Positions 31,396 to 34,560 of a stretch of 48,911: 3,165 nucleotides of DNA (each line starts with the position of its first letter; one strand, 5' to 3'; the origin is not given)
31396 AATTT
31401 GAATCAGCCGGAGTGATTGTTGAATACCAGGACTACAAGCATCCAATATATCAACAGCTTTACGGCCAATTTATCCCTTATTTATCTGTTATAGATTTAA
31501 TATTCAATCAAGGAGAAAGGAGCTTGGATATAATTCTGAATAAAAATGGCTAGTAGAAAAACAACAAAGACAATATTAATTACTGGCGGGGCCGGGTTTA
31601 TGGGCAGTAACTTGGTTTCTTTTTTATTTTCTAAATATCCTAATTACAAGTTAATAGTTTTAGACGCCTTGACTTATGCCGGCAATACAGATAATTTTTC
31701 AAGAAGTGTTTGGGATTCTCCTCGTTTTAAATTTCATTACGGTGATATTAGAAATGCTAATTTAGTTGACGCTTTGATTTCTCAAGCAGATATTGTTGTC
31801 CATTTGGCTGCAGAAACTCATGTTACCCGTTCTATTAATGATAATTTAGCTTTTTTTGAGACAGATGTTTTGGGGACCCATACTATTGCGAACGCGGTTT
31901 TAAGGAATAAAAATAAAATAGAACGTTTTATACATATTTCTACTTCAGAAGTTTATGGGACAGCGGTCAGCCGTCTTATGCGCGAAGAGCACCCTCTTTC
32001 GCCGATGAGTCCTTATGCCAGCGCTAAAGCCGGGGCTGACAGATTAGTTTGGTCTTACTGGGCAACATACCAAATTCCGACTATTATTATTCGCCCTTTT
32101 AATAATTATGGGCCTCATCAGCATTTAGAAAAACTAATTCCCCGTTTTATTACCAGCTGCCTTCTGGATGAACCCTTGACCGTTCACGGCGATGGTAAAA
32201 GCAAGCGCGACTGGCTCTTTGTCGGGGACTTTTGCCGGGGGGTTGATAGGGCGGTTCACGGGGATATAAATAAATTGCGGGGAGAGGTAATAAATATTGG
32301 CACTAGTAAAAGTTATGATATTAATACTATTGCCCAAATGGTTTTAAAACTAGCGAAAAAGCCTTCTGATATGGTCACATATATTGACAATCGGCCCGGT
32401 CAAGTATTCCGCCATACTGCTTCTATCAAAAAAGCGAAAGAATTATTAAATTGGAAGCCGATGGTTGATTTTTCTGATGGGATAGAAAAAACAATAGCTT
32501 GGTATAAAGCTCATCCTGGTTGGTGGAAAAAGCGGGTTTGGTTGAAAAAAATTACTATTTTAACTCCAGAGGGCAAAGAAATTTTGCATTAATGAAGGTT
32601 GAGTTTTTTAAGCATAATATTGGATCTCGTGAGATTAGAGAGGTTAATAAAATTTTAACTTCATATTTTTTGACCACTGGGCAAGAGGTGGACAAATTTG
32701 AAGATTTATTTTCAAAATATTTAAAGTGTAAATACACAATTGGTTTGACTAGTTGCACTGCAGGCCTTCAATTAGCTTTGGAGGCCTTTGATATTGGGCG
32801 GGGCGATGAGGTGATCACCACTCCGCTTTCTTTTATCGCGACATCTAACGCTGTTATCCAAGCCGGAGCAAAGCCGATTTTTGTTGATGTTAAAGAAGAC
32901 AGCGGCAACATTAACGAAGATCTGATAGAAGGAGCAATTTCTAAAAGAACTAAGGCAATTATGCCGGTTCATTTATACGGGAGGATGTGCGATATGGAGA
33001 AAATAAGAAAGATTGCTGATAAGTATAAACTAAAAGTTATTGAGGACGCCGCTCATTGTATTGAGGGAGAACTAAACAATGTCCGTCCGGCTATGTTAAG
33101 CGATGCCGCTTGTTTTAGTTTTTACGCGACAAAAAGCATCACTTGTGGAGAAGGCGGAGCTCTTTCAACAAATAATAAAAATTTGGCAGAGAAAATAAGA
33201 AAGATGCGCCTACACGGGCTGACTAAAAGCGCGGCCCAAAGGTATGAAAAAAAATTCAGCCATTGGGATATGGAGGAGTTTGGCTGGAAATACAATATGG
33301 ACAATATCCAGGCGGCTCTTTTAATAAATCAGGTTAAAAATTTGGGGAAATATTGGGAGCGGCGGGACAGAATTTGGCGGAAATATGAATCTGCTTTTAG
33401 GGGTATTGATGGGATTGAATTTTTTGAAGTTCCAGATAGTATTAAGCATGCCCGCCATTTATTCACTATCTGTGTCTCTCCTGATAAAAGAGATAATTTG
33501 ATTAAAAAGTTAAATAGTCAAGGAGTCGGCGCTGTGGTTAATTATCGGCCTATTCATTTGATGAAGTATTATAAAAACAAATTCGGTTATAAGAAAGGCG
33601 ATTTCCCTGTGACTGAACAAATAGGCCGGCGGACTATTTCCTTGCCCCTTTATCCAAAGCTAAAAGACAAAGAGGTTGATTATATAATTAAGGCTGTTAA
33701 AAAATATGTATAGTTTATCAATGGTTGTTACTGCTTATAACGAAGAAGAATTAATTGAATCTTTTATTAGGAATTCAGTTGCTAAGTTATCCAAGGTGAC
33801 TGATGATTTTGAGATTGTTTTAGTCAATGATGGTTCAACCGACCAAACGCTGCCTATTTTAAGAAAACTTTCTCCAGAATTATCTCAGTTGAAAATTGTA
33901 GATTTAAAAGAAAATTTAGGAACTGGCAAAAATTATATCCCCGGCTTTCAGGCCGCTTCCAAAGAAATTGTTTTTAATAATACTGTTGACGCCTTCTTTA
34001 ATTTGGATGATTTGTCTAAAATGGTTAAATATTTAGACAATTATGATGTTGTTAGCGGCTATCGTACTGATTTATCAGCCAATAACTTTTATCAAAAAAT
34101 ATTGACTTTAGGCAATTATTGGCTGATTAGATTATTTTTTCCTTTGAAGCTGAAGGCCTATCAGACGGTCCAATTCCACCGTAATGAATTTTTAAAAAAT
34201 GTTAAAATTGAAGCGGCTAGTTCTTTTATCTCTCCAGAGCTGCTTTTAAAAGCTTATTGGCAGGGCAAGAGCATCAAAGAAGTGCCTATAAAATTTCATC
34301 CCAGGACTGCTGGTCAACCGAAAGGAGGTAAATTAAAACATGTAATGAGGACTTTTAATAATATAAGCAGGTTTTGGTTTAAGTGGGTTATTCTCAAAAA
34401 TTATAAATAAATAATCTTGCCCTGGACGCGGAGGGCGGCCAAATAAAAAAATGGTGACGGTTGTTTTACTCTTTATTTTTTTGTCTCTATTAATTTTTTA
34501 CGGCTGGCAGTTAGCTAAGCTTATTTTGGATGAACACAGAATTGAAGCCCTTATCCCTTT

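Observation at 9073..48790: A ~40-kb, 34-gene glycoconjugate cluster combining sulfation, six radical SAM enzymes, triple amidation and lipid-carrier transfer; candidate undescribed surface-glycan system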

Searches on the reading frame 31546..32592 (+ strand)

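Call 6: search_protein_families(library=pfam, proteins=[window:31546-32592:+], max_evalue=0.001)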
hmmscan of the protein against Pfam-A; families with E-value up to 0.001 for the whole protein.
window:31546-32592:+ (348 aa): 7 families
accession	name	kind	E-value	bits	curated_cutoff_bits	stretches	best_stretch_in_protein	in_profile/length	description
PF16363.11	GDP_Man_Dehyd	-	1.4e-71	242.1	27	1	11-316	1-332/332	GDP-mannose 4,6 dehydratase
PF01370.27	Epimerase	-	2.2e-60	204.5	20.9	1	10-252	1-240/240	NAD dependent epimerase/dehydratase family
PF01073.25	3Beta_HSD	-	2.3e-20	73.2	22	1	11-228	1-220/280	3-beta hydroxysteroid dehydrogenase/isomerase family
PF02719.21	Polysacc_synt_2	-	4.9e-13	49.4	20.2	1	10-134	1-129/293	Polysaccharide biosynthesis protein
PF07993.18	NAD_binding_4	-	6.2e-13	48.9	20.1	1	12-184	1-204/258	Male sterility protein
PF04321.23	RmlD_sub_bind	-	1.3e-10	41.3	27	1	9-174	2-142/287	RmlD substrate binding domain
PF13460.12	NAD_binding_10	-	0.0002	21.8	27.2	1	55-168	35-131/184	NAD(P)H-binding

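Call 13: search_protein_families(library=ncbifam, proteins=[window:31546-32592:+], max_evalue=0.00001)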
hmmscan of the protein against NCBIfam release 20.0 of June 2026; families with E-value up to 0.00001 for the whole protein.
window:31546-32592:+ (348 aa): 25 families
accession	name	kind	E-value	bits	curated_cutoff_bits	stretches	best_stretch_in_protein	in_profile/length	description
TIGR01181.1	dTDP_gluc_dehyt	equivalog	8.3e-98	327.4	365.1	1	10-329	2-320/321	dTDP-glucose 4,6-dehydratase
NF007582.0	PRK10217.1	equivalog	4.1e-65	220.2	698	1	8-329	2-340/355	dTDP-glucose 4,6-dehydratase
NF007490.0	PRK10084.1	subfamily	4.8e-62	210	649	1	10-328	3-342/361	dTDP-glucose 4,6-dehydratase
TIGR04180.1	EDH_00030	hypoth_equivalog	3.5e-55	187.2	475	1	10-306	1-295/297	NAD-dependent 4,6-dehydratase LegB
TIGR01179.1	galE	equivalog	3.6e-38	131.2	262.3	1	10-323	2-328/332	UDP-glucose 4-epimerase GalE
NF011728.1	PRK15181.1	equivalog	1.5e-29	103.1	760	1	7-321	15-338/348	Vi polysaccharide biosynthesis UDP-N-acetylglucosaminuronic acid C-4 epimerase TviC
TIGR02622.1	CDP_4_6_dhtase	equivalog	1.8e-27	96.4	278.45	1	7-322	4-332/352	CDP-glucose 4,6-dehydratase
NF008872.0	PRK11908.1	equivalog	5.6e-24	84.8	294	1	8-323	2-338/349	bifunctional UDP-4-keto-pentose/UDP-xylose synthase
TIGR02197.1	heptose_epim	equivalog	1.4e-23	83.6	274.6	1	10-322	1-315/316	ADP-glyceromanno-heptose 6-epimerase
NF005998.1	PRK08125.1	equivalog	5.6e-23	81.2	777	1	3-319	311-648/649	bifunctional UDP-4-amino-4-deoxy-L-arabinose formyltransferase/UDP-glucuronic acid oxidase ArnA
TIGR01472.1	gmd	equivalog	1.5e-21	77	415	1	9-315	2-333/342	GDP-mannose 4,6-dehydratase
NF007956.0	PRK10675.1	subfamily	1.2e-20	74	394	1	10-192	3-185/338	UDP-glucose 4-epimerase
NF043036.1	ErythonDh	equivalog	1.3e-17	64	325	1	10-184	3-183/321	D-erythronate dehydrogenase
TIGR03589.1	PseB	equivalog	2.3e-13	49.8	407.75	1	7-134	4-126/324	UDP-N-acetylglucosamine 4,6-dehydratase (inverting)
NF047922.1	GDPFucSynFcl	equivalog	4.5e-13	49.3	500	1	111-322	85-303/308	GDP-L-fucose synthase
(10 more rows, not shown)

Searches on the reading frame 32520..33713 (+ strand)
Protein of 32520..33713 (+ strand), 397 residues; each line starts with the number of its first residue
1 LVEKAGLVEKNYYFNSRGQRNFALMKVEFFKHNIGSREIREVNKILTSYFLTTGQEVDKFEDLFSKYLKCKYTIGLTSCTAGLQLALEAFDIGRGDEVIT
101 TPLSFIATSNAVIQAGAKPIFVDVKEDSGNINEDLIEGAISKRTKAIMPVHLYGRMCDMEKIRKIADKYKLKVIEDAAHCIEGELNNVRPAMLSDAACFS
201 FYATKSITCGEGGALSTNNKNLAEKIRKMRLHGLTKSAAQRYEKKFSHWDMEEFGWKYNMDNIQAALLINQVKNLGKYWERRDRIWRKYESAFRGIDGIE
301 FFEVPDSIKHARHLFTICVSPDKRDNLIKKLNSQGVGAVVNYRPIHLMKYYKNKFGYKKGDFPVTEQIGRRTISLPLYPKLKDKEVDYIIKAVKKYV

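Call 6: search_protein_families(library=pfam, proteins=[window:32520-33713:+], max_evalue=0.001)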
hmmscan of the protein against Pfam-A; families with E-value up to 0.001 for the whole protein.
window:32520-33713:+ (397 aa): 5 families
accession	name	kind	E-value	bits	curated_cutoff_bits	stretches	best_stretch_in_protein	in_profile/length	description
PF01041.23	DegT_DnrJ_EryC1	-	1.7e-120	403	19.8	1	34-393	3-359/360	DegT/DnrJ/EryC1/StrS aminotransferase family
PF01212.27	Beta_elim_lyase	-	1.1e-05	25.4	27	1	55-233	32-227/288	Beta-eliminating lyase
PF00266.25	Aminotran_5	-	1.6e-05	24.5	21.5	1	73-336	64-333/371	Aminotransferase class-V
PF00155.27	Aminotran_1_2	-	0.00044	20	19.7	1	58-179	45-188/361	Aminotransferase class I and II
PF00464.25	SHMT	-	0.00062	18.9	27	1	122-215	147-242/399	Serine hydroxymethyltransferase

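Call 14: search_protein_families(library=ncbifam, proteins=[window:32520-33713:+], max_evalue=0.00001)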
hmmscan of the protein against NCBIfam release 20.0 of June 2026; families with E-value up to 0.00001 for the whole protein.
window:32520-33713:+ (397 aa): 9 families
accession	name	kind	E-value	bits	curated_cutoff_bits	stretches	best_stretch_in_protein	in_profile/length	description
TIGR03588.1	PseC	equivalog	4.5e-101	338.5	423.5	1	30-395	5-378/380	UDP-4-amino-4,6-dideoxy-N-acetyl-beta-L-altrosamine transaminase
NF008658.2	PRK11658.1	equivalog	3.3e-84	282.7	631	1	28-395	6-375/379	UDP-4-amino-4-deoxy-L-arabinose aminotransferase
NF008687.0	PRK11706.1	equivalog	1.5e-78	264.2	375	1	27-396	2-373/375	dTDP-4-amino-4,6-dideoxygalactose transaminase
TIGR04181.1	NHT_00031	hypoth_equivalog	3.6e-72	243.2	420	1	34-376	8-357/359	LegC family aminotransferase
TIGR02379.1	ECA_wecE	subfamily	1.9e-67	227.6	434.85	1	54-396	30-374/376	dTDP-4-amino-4,6-dideoxy-D-glucose transaminase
NF011936.0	PRK15407.1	equivalog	5.8e-48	163.7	423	1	32-396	42-435/440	lipopolysaccharide biosynthesis protein RfbH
TIGR04427.1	PLP_DesI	equivalog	1.9e-47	162.2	650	1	40-392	36-378/390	dTDP-4-dehydro-6-deoxyglucose aminotransferase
NF005816.0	PRK07682.1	equivalog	1.5e-07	30.4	620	1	64-177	75-203/390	aminotransferase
NF004975.0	PRK06348.1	equivalog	1.1e-06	27.9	549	1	76-176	95-201/384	pyridoxal phosphate-dependent aminotransferase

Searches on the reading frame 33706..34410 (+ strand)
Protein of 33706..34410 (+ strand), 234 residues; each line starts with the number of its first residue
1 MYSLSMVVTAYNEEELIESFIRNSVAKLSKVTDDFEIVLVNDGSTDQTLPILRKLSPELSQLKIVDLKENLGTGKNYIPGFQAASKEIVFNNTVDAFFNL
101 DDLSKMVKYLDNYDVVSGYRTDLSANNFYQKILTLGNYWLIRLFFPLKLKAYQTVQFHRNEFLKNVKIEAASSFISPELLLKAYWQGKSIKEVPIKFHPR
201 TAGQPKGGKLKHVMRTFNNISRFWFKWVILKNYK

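Call 6: search_protein_families(library=pfam, proteins=[window:33706-34410:+], max_evalue=0.001)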
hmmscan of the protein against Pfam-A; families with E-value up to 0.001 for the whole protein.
window:33706-34410:+ (234 aa): 3 families
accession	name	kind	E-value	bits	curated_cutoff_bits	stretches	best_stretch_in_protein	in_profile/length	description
PF00535.33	Glycos_transf_2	-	6.5e-22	78.7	23.3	1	5-148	1-142/168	Glycosyl transferase family 2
PF10111.15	Glyco_tranf_2_2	-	1.7e-06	28.2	27.3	1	5-110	1-106/276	Glycosyltransferase like family 2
PF13641.12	Glyco_tranf_2_3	-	0.00012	22.6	27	1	4-87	3-88/230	Glycosyltransferase like family 2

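Call 14: search_protein_families(library=ncbifam, proteins=[window:33706-34410:+], max_evalue=0.00001)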
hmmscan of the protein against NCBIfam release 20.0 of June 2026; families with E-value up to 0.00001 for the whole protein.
window:33706-34410:+ (234 aa): 9 families
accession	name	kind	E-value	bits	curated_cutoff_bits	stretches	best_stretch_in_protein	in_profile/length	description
NF047588.1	GlcsyltransPgfSStrep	equivalog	1.1e-16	60.9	500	1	4-124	3-125/308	glycosyltransferase PgfS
TIGR03937.1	PgaC_IcaA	equivalog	6.9e-14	51.6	422.3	1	3-112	46-152/407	poly-beta-1,6-N-acetyl-D-glucosamine synthase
NF007986.1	PRK10714.1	equivalog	1.1e-12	47.6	529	1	4-130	8-136/316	undecaprenyl-phosphate 4-deoxy-4-formamido-L-arabinose transferase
NF041391.1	DPhHxTase_Halo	equivalog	5e-11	42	375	1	9-201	2-187/213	dolichyl-phosphate hexose transferase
NF007482.0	PRK10073.1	equivalog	3.8e-09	36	423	1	3-91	7-91/334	glycosyltransferase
NF047683.1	TeichurnBiosyTuaG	equivalog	9.2e-08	32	400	1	4-114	8-115/252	teichuronic acid biosynthesis protein TuaG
TIGR04283.1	glyco_like_mftF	equivalog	3.3e-07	30.1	182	1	4-144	1-132/221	TIGR04283 family arsenosugar biosynthesis glycosyltransferase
NF041875.1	EPS_EpsD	equivalog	8.8e-07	28.6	370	1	4-89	1-83/325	exopolysaccharide biosynthesis glycosyltransferase EpsD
TIGR04242.1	nodulat_NodC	equivalog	1.3e-06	27.7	550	1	4-134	50-179/395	chitooligosaccharide synthase NodC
